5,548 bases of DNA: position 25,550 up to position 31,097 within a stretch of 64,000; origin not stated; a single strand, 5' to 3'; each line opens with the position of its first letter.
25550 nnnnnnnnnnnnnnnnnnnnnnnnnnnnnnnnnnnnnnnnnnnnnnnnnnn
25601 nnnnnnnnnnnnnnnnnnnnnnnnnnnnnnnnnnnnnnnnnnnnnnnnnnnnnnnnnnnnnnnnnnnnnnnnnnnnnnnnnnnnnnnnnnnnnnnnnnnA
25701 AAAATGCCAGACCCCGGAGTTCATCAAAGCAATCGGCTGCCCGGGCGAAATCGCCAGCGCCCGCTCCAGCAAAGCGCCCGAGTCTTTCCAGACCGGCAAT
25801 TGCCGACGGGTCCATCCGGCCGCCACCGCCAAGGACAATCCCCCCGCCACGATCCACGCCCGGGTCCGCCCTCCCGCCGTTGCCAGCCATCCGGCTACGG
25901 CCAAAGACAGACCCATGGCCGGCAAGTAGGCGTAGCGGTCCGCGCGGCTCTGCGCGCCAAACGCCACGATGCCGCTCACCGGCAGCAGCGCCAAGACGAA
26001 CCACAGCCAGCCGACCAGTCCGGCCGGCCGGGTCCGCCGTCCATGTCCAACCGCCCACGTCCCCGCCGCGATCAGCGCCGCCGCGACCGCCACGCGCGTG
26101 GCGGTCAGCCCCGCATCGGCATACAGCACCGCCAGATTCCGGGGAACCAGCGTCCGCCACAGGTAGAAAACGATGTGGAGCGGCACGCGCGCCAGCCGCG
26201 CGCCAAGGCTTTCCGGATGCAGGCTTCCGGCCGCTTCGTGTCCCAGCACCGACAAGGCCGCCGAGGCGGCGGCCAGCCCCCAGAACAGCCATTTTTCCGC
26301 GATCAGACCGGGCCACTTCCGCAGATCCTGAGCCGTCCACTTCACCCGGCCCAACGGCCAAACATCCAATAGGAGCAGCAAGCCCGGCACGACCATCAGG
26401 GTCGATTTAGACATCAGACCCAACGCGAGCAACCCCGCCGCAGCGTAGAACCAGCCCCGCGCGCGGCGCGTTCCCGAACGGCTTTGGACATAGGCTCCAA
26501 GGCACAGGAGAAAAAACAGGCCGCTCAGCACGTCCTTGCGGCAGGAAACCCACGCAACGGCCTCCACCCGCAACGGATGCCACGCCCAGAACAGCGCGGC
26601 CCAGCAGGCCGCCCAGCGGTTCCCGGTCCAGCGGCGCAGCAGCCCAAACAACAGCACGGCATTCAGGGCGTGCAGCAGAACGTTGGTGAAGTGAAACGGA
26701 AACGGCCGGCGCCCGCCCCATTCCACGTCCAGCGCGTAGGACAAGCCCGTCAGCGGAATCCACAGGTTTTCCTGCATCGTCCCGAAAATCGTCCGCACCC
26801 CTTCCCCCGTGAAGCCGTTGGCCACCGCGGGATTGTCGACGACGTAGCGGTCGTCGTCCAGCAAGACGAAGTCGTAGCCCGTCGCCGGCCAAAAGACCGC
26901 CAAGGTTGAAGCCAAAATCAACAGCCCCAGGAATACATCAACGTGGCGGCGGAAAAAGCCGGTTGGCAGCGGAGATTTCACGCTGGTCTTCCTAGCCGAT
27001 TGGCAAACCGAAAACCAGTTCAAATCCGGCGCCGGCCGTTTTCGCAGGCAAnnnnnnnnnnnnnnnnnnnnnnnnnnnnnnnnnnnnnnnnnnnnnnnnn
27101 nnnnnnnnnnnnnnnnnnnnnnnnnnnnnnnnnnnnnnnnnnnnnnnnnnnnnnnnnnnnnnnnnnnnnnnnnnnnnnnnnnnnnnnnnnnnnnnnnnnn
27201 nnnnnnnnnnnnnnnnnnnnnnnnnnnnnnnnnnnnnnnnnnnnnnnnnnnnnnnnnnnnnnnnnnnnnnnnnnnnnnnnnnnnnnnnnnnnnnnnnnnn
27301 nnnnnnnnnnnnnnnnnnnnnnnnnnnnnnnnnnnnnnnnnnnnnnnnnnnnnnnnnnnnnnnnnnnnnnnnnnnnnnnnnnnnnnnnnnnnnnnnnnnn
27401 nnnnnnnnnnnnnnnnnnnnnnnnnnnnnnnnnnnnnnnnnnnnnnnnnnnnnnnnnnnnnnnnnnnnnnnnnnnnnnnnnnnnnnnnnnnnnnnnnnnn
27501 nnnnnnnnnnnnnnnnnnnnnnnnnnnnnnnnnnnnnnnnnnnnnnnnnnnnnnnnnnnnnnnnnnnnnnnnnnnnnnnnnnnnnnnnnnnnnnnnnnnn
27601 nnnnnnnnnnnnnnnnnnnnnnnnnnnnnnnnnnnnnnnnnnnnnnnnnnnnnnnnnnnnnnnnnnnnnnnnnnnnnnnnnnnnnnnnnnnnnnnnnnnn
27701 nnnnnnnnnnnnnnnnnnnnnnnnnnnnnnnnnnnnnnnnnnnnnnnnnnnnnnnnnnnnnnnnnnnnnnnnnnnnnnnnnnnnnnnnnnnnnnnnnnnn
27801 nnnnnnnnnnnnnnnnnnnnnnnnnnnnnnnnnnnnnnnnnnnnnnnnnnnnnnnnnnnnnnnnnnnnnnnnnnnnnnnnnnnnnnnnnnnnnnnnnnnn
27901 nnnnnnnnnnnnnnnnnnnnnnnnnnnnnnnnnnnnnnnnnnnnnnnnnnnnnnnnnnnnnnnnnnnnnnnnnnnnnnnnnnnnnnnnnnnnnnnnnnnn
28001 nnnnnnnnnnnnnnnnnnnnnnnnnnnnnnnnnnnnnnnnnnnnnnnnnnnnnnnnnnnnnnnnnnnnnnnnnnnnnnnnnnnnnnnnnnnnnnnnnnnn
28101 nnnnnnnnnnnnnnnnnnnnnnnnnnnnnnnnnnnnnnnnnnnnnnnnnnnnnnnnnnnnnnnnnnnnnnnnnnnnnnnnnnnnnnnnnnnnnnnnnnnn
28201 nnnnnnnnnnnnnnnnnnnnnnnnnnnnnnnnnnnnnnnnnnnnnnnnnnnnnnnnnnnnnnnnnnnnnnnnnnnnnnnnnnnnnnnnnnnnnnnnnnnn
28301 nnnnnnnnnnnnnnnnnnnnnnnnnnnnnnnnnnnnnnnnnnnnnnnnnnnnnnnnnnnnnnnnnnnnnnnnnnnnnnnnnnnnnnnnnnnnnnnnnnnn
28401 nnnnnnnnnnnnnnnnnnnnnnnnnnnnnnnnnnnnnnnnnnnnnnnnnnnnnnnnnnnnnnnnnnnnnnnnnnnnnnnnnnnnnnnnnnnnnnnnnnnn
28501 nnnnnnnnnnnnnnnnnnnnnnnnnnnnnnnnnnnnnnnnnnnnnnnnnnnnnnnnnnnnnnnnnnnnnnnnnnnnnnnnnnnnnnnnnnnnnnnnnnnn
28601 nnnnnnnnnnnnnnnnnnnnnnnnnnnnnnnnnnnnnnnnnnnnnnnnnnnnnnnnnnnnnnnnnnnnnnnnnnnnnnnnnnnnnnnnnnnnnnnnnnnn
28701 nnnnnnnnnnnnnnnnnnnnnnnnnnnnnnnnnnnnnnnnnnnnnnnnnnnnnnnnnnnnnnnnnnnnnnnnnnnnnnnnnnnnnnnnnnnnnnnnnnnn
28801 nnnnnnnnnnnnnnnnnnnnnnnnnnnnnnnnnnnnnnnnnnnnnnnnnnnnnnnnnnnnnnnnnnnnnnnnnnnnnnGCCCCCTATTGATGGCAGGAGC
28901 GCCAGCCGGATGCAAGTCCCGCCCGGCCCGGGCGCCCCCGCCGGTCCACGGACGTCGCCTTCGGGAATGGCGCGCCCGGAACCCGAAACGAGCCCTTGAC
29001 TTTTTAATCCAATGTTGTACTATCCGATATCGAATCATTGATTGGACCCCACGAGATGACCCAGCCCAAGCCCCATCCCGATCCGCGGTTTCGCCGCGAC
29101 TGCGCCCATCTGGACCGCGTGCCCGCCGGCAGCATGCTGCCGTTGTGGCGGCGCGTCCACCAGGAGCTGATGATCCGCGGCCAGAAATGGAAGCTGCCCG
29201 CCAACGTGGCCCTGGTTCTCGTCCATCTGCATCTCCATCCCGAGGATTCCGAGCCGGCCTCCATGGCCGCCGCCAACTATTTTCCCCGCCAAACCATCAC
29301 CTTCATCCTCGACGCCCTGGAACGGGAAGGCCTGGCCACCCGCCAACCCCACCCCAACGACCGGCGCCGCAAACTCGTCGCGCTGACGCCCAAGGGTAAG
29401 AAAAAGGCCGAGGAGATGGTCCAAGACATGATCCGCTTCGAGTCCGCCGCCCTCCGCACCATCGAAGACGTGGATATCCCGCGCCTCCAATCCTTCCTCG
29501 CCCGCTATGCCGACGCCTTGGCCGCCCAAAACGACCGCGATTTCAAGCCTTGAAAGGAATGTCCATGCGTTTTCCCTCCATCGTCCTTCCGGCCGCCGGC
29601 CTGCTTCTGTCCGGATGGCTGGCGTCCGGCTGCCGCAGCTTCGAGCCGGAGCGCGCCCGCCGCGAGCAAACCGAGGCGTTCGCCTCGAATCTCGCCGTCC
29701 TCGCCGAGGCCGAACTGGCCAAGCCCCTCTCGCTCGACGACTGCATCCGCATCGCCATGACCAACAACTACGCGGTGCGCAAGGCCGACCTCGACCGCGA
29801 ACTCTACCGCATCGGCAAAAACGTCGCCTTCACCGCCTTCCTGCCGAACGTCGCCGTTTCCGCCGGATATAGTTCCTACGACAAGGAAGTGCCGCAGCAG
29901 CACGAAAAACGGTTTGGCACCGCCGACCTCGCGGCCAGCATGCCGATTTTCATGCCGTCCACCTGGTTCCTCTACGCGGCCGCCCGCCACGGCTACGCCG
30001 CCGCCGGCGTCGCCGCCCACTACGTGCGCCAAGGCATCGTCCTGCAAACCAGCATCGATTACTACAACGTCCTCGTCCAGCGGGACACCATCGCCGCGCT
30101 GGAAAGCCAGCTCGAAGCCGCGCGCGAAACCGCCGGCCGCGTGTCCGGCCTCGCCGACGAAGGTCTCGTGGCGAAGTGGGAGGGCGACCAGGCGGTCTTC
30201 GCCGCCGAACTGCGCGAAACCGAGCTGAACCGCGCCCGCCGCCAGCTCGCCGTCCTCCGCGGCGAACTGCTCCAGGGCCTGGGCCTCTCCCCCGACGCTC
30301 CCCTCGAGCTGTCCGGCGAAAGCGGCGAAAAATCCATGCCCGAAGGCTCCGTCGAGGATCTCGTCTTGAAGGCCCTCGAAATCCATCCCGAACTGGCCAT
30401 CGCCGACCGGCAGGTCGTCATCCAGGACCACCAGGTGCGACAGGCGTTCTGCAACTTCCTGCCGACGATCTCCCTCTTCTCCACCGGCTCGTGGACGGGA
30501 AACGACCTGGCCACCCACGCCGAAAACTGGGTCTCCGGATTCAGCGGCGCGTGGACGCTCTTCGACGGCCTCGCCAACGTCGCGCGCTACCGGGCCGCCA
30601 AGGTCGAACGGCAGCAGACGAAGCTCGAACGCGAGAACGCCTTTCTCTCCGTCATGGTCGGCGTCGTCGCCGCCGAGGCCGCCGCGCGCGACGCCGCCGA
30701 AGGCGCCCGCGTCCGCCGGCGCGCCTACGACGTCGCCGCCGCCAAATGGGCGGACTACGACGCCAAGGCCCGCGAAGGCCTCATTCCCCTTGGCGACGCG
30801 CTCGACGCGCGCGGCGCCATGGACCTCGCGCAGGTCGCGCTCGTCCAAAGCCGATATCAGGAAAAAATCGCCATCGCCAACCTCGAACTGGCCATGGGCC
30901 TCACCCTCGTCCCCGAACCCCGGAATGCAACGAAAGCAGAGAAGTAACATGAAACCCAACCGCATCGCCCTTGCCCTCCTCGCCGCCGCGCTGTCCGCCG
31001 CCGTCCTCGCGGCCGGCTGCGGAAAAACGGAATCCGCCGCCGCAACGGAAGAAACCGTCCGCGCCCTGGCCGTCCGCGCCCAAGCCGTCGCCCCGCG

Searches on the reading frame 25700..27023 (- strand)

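Call 69: search_protein_families(library=pfam, proteins=[window:25700-27023:-], max_evalue=1)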
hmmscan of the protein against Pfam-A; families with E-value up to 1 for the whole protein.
window:25700-27023:- (441 aa): 1 family
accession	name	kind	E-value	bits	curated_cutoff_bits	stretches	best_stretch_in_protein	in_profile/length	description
PF02366.24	PMT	-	0.057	13.4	22.7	1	110-237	85-211/245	Dolichyl-phosphate-mannose-protein mannosyltransferase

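Call 70: search_solved_structures(query=window:25700-27023:-, max_evalue=1)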
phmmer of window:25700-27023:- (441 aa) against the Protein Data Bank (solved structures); distinct sequences matched with E-value up to 1: 0.

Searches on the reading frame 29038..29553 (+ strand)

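Call 15: search_protein_families(library=pfam, proteins=[window:29038-29553:+], max_evalue=0.001)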
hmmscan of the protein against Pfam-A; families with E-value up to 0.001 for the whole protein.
window:29038-29553:+ (171 aa): 3 families
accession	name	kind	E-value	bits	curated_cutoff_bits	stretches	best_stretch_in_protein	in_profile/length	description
PF12802.13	MarR_2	-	4.4e-07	30.4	27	1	53-111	3-61/61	MarR family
PF01047.28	MarR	-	4.3e-06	27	24.6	1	83-111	30-58/59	MarR family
PF13463.12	HTH_27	-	0.00011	22.8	22.2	1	82-120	30-68/68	Winged helix DNA-binding domain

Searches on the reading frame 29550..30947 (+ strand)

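Call 15: search_protein_families(library=pfam, proteins=[window:29550-30947:+], max_evalue=0.001)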
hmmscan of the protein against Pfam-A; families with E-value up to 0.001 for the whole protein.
window:29550-30947:+ (465 aa): 1 family
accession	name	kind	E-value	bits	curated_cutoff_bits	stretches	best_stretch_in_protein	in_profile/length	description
PF02321.23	OEP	-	1.1e-41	143.1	22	2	269-450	2-187/187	Outer membrane efflux protein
